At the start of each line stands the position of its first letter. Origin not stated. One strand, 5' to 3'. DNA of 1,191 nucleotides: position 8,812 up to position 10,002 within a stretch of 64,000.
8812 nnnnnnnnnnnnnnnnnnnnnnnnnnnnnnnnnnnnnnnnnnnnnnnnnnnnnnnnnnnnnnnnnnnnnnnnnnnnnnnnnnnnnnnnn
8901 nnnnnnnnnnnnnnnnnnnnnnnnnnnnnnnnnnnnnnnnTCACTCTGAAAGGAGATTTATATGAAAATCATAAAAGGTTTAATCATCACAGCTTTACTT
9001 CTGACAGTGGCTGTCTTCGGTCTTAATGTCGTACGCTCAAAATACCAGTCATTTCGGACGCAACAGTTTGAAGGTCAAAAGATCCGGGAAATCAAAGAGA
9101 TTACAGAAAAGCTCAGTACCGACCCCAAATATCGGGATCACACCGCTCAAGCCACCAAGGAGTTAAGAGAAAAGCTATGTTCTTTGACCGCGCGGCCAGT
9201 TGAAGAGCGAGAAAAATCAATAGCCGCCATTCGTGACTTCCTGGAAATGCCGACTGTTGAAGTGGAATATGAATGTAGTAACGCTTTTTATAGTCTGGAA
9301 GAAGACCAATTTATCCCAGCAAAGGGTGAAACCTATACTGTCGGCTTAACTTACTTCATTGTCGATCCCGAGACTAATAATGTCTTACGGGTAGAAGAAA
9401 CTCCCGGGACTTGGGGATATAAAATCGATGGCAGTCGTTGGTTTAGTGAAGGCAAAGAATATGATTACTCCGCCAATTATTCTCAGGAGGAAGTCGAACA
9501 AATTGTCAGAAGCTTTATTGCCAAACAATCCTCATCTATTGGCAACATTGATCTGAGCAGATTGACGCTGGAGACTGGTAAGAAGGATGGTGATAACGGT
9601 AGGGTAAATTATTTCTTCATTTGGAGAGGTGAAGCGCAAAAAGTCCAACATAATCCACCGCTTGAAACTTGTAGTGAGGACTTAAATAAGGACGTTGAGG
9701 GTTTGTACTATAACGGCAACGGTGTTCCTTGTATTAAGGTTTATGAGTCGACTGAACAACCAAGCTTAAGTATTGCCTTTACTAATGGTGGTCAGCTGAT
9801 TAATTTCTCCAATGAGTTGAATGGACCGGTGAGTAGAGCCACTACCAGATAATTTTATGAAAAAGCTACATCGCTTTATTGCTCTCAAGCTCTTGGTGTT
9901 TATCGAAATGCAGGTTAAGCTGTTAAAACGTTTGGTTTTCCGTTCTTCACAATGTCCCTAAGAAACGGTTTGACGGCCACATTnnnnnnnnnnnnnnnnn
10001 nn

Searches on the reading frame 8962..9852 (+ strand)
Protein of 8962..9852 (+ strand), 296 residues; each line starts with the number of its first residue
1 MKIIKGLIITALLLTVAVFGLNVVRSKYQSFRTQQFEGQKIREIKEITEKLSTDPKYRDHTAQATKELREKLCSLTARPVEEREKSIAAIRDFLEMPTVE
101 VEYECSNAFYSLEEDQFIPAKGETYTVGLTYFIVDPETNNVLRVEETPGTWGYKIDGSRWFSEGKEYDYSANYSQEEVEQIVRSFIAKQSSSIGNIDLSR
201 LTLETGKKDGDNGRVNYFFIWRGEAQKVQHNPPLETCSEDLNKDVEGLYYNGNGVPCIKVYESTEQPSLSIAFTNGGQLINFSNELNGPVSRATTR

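Call 11: search_protein_families(library=pfam, proteins=[window:8962-9852:+], max_evalue=0.01)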
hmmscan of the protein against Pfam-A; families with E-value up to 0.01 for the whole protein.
window:8962-9852:+ (296 aa): 0 families

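Call 57: search_protein_families(library=padloc, proteins=[window:8962-9852:+], max_evalue=0.001)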
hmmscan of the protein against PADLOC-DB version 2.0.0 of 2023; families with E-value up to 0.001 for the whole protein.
window:8962-9852:+ (296 aa): 0 families
